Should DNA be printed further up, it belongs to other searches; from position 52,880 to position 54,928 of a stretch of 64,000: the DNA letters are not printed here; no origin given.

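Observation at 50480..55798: Composite defence island: DpnII-like GATC R-M split by a GmrSD/BrxU-like DUF262-DUF1524 gene and followed by Mrr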

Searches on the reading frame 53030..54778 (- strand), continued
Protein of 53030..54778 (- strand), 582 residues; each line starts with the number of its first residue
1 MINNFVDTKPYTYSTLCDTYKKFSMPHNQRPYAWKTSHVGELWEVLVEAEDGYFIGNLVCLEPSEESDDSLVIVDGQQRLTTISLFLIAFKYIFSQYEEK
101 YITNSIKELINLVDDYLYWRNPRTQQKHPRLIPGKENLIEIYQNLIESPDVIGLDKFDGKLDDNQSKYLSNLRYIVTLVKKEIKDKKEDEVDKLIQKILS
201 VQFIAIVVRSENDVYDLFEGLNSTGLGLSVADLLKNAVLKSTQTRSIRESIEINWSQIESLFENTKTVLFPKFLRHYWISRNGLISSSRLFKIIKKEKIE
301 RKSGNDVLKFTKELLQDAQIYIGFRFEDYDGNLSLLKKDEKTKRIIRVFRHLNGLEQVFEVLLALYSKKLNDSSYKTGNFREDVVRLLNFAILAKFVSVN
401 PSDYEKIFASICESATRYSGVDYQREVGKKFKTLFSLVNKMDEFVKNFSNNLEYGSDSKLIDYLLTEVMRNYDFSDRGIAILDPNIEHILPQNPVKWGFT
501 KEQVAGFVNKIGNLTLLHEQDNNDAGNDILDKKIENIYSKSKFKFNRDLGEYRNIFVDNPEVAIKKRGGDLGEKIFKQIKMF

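Call 77: search_solved_structures(query=A1, max_evalue=0.01, show_alignments=3)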
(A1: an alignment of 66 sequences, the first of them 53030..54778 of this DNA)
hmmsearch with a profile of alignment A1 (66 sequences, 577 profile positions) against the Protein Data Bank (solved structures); distinct sequences matched with E-value up to 0.01: 7.
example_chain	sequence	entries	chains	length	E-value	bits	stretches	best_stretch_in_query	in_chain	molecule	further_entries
9jfl_B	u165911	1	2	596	8.5e-43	150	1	9-546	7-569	DUF262 domain-containing protein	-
20yv_A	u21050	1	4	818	1e-23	87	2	10-183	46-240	DUF262 domain-containing protein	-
20yw_A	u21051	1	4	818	3.5e-22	81.9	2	10-183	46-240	DUF262 domain-containing protein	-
6jiv_D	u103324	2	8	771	8.9e-21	77.3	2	6-99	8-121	SspE protein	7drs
7drr_D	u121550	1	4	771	3.8e-19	71.9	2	6-99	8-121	SspE protein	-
7p9k_A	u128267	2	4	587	0.00052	21.9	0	20-47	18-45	DUF262 domain-containing protein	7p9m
7dri_A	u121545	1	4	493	0.0022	19.8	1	477-533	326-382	DUF1524 domain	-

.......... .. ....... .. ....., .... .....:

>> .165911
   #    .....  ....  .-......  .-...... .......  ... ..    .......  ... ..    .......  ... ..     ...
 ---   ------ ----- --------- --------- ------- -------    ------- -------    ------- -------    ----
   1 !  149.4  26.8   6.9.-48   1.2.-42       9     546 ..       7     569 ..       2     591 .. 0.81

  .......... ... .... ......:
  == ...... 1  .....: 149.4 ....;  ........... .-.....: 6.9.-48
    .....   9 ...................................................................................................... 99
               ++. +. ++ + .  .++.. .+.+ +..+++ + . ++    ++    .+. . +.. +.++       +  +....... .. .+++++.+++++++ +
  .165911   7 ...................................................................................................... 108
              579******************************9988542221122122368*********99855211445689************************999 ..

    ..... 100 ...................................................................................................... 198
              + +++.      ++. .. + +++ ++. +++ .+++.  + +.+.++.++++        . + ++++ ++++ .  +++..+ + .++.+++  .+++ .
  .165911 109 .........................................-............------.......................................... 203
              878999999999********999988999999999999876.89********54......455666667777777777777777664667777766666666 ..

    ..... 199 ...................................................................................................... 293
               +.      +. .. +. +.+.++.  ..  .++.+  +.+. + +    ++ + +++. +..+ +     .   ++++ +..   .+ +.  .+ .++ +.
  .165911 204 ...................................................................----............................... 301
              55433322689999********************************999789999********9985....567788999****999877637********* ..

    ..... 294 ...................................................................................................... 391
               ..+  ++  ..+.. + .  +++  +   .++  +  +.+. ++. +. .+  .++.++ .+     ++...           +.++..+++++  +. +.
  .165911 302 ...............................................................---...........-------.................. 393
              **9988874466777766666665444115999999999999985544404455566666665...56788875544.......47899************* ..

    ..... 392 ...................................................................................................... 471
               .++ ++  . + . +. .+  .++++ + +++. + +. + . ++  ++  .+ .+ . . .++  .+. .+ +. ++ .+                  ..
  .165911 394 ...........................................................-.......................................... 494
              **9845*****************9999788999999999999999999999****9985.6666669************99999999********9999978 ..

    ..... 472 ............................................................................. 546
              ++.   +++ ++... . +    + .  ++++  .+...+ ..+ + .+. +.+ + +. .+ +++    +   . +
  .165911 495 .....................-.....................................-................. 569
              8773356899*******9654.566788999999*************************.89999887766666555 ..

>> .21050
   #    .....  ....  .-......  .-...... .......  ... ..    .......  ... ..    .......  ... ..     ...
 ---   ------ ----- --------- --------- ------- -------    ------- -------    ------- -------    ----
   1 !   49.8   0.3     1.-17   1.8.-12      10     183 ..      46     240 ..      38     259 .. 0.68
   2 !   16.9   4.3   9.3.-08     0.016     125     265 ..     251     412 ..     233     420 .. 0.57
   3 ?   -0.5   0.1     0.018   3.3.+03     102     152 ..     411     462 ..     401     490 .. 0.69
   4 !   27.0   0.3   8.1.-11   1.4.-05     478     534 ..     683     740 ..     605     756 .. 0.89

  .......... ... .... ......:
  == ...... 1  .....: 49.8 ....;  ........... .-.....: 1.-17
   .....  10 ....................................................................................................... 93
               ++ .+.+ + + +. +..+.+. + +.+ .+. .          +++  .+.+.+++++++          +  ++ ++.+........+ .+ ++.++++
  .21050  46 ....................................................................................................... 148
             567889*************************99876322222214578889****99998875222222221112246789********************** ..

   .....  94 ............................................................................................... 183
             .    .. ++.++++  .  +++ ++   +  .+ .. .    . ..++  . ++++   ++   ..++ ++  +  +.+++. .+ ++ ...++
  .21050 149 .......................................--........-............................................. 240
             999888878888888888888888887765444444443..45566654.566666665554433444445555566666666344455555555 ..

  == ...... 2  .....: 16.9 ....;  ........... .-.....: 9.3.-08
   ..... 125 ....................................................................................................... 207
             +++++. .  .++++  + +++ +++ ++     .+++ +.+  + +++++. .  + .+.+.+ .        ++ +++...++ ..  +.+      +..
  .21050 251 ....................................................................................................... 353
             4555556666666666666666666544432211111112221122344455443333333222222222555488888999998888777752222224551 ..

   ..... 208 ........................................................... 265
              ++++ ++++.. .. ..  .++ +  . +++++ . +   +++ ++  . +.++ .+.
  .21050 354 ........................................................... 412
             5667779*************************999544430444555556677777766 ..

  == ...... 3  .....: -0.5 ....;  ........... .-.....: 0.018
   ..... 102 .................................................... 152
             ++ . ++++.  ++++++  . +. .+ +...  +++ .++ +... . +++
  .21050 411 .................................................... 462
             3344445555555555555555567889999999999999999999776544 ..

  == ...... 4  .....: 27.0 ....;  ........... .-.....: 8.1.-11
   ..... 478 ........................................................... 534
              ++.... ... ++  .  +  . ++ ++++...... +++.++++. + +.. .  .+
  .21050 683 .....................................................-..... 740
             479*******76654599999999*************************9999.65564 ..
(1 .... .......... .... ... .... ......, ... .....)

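Call 82: find_related_loci(query=A1, collection=viral_contigs, flank=6000)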
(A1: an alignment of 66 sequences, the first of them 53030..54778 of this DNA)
Query A1 (582 aa) in viral_contigs; peptide patterns used: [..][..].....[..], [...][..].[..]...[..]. (x = any residue, [..] = any of these).
600 stretches matched a pattern (row limit reached: there are more); 308 encode a relative of the query (tblastn E <= 1e-3); the best 80 are kept; 80 distinct loci.
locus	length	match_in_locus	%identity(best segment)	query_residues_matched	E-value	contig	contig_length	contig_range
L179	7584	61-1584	27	21-552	2e-40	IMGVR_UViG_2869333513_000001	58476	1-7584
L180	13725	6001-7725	26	12-582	4e-36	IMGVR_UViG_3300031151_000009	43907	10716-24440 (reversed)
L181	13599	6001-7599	25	21-577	9e-35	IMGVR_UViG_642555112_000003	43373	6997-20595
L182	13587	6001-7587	27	12-543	2e-32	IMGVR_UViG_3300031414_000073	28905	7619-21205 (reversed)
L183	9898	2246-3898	27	12-563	3e-32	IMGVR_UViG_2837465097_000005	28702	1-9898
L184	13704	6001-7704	27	12-579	3e-31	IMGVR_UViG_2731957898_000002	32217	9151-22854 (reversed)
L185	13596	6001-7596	25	4-549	6e-30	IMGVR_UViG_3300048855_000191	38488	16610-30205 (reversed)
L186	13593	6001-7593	26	12-545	1e-28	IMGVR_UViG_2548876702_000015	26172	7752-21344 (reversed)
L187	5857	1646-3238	26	12-545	1e-28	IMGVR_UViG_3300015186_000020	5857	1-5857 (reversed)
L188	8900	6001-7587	26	15-546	2e-28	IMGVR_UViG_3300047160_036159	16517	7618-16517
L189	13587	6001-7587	27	12-543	8e-32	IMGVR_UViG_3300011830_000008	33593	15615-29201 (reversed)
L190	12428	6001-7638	28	12-567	3e-32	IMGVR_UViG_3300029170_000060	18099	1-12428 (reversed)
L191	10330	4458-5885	27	23-496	5e-27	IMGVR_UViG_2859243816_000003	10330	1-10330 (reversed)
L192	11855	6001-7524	25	23-543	9e-26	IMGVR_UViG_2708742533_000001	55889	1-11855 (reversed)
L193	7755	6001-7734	26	4-579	2e-25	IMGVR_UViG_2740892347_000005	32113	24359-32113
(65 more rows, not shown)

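Call 92: search_protein_families(library=pfam, proteins=[L041:69-938:+, L041:1137-1883:+, L041:2281-4191:+, L041:4205-5926:+, L041:5923-7731:+, L009:4403-5326:+, L009:5323-5934:+, L009:5947-7668:+, L009:1550-3310:+], max_evalue=0.001)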
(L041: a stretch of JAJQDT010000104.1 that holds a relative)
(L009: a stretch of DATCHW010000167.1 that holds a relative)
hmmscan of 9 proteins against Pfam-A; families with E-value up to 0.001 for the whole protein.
L041:69-938:+ (289 aa): 1 family
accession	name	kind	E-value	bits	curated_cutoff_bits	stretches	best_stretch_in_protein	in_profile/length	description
PF00958.27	GMP_synt_C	-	3.1e-43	146.2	27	1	197-288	1-92/92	GMP synthase C terminal domain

L041:1137-1883:+ (248 aa): 8 families
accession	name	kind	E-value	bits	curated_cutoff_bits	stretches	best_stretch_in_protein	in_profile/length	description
PF01555.25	N6_N4_Mtase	-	8.7e-28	98.2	26.7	2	14-91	139-219/221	DNA methylase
PF01170.24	UPF0020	-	5.5e-09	36.5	22.3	1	53-164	28-158/197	RMKL-like, methyltransferase domain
PF08241.18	Methyltransf_11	-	6.1e-07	30.4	21.2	0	63-128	6-66/95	Methyltransferase domain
PF09445.16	Methyltransf_15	-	3.6e-06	27.1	22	1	56-134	3-83/165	RNA cap guanine-N2 methyltransferase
PF03602.21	Cons_hypoth95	-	6.8e-06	26.3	24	1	53-156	41-143/182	Conserved hypothetical protein 95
PF13649.12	Methyltransf_25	-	1e-05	26.5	27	1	57-128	1-70/97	Methyltransferase domain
PF13847.12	Methyltransf_31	-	1.9e-05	24.8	27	1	53-177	3-109/145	Methyltransferase domain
PF02475.24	TRM5-TYW2_MTfase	-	0.00047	20.6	28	1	44-115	27-99/164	TRM5/TYW2 methyltransferase domain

L041:2281-4191:+ (636 aa): 2 families
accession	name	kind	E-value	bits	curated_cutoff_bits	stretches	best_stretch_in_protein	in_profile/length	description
PF02086.21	MethyltransfD12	-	4.2e-83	279.4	22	2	25-262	1-250/253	D12 class N6 adenine-specific DNA methyltransferase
PF03602.21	Cons_hypoth95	-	1.3e-06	28.6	24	0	497-515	108-126/182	Conserved hypothetical protein 95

L041:4205-5926:+ (573 aa): 1 family
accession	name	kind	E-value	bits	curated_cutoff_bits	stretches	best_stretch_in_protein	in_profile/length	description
PF09491.16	RE_AlwI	-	7.2e-105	351.9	23.1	1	81-515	4-439/441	AlwI restriction endonuclease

L041:5923-7731:+ (602 aa): 2 families
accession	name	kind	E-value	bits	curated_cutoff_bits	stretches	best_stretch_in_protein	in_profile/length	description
PF03235.19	GmrSD_N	-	1.6e-31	110.5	33.2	1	19-256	2-199/199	GmrSD restriction endonuclease, N-terminal domain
PF07510.16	GmrSD_C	-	8.6e-11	42.3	23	1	460-579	6-137/138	GmrSD restriction endonucleases, C-terminal domain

L009:4403-5326:+ (307 aa): 2 families
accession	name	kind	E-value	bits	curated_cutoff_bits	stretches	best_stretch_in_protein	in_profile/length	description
PF01555.25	N6_N4_Mtase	-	1.8e-58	198.6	26.7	1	65-288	1-219/221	DNA methylase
PF13847.12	Methyltransf_31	-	0.00025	21.2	27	0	248-291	2-47/145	Methyltransferase domain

L009:5323-5934:+ (203 aa): 2 families
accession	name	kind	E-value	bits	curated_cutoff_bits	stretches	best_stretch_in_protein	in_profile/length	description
PF02976.21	MutH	-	8.1e-10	38.9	23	1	61-116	15-71/103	DNA mismatch repair enzyme MutH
PF15515.12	MvaI_BcnI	-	0.00016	22.2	25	1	35-69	17-51/227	MvaI/BcnI restriction endonuclease family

L009:5947-7668:+ (573 aa): 2 families
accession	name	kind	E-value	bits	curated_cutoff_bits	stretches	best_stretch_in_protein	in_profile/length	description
PF03235.19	GmrSD_N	-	8.5e-35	121.1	33.2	1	12-237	3-198/199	GmrSD restriction endonuclease, N-terminal domain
PF07510.16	GmrSD_C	-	7.2e-18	65.3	23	1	431-563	2-136/138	GmrSD restriction endonucleases, C-terminal domain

L009:1550-3310:+ (586 aa): 5 families
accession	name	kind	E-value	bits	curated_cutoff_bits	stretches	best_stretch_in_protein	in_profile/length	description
PF13175.12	AAA_15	-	2.5e-22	80.4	32.1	1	4-334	2-374/374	AAA ATPase domain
PF13304.12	AAA_21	-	2.2e-17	64.5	27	1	29-335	4-304/304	AAA domain, putative AbiEii toxin, Type IV TA system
PF20469.4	OLD-like_TOPRIM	-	2.1e-13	51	23.2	1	387-453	1-67/67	Overcoming lysogenization defect protein-like, TOPRIM domain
PF02463.25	SMC_N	-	1.8e-05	24.8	40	1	5-347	2-215/220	RecF/RecN/SMC N terminal domain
PF11398.14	DUF2813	-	0.0002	21.3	21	0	274-354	266-346/372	Protein of unknown function (DUF2813)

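Call 96: list_cluster_members(proteins=[P0001, P0121])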
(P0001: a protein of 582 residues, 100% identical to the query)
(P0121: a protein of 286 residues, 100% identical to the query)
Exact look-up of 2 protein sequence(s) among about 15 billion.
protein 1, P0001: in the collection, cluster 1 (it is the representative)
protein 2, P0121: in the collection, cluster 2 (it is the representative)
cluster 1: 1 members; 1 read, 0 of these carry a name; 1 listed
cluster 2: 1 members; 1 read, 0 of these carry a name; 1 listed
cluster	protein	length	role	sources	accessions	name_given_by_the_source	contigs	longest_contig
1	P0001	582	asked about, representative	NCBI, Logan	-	-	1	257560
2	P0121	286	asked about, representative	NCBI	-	-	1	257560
